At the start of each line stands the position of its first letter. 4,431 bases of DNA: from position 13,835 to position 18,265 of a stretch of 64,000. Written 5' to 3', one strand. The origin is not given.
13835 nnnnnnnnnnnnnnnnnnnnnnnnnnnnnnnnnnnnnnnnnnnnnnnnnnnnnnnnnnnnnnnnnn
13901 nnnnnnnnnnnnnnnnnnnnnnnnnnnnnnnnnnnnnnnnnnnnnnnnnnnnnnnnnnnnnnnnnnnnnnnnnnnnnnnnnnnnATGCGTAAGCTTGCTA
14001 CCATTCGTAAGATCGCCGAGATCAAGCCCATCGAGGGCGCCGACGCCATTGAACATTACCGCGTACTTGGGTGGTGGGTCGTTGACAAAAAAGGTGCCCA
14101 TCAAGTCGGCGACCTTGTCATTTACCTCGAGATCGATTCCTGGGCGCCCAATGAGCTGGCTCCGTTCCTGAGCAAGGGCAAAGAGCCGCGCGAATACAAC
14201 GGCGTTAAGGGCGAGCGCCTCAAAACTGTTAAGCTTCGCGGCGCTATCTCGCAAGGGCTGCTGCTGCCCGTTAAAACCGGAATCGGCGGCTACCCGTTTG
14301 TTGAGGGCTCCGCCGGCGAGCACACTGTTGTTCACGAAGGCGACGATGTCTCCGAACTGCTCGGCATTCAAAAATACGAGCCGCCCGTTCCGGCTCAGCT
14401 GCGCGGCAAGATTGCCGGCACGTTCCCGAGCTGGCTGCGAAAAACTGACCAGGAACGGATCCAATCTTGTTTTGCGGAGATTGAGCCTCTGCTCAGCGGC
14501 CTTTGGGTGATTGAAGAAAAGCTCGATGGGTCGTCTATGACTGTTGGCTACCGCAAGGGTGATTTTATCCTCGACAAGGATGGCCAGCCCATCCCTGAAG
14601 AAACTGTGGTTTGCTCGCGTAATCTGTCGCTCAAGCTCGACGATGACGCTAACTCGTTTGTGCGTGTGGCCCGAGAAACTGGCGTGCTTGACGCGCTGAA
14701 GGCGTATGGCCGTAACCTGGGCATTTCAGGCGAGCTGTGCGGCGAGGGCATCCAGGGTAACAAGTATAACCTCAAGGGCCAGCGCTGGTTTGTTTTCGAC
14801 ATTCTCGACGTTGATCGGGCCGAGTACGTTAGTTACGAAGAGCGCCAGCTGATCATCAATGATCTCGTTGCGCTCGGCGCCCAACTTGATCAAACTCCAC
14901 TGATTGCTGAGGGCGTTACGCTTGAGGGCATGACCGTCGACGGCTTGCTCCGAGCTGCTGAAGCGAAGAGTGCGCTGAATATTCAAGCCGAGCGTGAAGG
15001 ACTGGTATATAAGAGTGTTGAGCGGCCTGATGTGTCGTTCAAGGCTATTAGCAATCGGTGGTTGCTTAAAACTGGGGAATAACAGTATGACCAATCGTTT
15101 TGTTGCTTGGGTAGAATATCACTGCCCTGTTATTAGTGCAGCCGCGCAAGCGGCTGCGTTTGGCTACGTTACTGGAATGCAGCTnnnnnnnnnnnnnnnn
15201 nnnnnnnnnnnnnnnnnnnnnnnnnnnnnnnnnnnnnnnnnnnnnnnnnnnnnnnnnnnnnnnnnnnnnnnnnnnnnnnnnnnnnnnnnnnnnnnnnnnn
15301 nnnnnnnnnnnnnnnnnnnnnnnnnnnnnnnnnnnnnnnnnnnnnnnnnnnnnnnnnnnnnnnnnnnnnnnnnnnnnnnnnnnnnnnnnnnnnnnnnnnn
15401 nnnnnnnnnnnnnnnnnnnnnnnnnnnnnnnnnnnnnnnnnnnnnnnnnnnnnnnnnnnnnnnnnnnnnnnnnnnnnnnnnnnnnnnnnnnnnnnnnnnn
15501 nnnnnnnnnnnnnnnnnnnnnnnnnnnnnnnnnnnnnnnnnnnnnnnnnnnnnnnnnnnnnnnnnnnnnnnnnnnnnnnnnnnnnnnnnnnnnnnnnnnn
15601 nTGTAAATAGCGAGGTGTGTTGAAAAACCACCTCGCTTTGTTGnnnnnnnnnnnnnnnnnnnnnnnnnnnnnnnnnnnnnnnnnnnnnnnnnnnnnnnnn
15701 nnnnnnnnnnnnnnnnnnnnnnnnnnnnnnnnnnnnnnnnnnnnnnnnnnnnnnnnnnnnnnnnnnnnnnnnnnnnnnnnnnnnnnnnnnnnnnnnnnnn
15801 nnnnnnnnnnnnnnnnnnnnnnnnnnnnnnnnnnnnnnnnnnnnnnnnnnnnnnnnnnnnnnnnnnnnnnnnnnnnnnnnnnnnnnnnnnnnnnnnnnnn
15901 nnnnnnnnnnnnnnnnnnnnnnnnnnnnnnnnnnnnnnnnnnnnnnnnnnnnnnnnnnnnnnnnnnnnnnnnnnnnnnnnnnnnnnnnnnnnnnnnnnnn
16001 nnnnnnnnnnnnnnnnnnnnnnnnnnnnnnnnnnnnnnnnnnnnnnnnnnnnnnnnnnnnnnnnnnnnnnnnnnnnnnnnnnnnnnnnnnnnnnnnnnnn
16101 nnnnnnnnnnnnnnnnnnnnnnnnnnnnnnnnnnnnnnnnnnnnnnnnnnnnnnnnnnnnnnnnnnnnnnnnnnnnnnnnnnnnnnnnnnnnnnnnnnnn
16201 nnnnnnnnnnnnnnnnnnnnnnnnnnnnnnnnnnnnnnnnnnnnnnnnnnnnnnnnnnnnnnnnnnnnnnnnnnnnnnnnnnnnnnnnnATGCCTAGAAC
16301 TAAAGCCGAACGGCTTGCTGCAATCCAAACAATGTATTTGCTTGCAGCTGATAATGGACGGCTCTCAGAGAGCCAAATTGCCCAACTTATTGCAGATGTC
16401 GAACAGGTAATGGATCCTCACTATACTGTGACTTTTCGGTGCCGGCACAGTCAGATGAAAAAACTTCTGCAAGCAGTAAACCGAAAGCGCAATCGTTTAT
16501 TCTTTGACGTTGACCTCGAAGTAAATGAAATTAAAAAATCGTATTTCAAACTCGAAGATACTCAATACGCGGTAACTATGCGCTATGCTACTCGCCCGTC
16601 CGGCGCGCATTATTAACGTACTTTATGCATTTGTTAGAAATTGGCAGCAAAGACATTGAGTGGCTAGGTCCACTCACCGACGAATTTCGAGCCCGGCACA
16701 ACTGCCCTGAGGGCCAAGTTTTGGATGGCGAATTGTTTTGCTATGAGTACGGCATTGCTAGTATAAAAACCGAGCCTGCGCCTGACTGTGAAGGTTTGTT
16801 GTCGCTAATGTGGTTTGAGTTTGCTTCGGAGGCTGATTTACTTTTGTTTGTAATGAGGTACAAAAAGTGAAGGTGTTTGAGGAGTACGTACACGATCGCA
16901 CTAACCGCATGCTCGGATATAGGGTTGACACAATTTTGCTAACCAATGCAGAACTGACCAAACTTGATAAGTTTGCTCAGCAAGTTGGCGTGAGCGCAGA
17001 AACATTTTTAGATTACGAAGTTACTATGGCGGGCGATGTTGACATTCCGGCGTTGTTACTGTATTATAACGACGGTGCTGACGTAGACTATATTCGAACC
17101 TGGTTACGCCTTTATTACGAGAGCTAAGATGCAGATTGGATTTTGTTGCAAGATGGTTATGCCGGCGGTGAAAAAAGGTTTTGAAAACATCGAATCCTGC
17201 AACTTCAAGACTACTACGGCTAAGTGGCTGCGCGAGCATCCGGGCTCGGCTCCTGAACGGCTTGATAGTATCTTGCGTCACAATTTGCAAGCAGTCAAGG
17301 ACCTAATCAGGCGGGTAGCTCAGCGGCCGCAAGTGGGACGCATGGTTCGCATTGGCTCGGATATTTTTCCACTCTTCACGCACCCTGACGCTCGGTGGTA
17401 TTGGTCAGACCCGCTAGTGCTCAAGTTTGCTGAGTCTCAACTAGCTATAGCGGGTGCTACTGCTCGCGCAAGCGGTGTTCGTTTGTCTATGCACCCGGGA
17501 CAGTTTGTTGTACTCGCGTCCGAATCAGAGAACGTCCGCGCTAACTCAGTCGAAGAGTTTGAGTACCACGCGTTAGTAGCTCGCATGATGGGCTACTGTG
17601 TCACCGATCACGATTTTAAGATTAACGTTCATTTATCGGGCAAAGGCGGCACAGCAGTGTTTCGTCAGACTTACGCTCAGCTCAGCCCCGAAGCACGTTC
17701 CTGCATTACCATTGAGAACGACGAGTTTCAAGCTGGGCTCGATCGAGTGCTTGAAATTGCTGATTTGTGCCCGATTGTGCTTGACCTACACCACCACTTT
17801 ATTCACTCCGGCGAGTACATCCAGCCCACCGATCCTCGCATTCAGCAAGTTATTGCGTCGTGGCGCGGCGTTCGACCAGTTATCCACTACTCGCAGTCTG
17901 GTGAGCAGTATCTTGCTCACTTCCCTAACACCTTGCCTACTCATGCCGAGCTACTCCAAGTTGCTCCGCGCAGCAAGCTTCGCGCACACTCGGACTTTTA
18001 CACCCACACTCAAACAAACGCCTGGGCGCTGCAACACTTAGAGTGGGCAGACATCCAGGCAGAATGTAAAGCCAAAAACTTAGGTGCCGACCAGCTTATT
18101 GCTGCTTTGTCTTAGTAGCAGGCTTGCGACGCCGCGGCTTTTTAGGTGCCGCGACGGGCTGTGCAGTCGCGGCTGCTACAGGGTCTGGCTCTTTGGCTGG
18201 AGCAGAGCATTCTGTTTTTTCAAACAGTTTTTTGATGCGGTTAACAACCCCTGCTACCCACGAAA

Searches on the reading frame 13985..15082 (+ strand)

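Call 6: search_protein_families(library=pfam, proteins=[window:13985-15082:+], max_evalue=0.01)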
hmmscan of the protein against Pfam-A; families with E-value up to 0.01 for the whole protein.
window:13985-15082:+ (365 aa): 2 families
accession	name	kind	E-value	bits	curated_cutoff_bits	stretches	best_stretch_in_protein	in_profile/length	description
PF21189.3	PHA02142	-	1.2e-25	90.2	27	1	4-96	1-92/92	PHA02142 OB-fold domain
PF09414.15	RNA_ligase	-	2.7e-20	73.6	27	1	174-354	3-170/171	RNA ligase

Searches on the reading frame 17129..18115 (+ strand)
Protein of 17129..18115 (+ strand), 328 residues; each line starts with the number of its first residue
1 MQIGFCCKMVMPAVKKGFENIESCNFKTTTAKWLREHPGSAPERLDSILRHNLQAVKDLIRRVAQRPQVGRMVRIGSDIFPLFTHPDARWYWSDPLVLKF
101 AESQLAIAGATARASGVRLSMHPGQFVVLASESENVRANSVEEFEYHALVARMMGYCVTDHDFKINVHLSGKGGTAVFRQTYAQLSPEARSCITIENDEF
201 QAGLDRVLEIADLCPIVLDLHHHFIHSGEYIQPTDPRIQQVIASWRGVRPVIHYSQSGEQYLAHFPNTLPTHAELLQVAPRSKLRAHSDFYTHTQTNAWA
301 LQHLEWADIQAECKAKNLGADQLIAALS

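Call 25: search_protein_families(library=phrogs, proteins=[window:17129-18115:+], max_evalue=0.001)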
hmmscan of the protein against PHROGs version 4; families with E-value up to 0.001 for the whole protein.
window:17129-18115:+ (328 aa): 1 family
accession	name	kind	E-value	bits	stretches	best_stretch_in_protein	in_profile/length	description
phrog_8420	-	DNA, RNA and nucleotide metabolism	1.5e-76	258.4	1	1-325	1-305/309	endonuclease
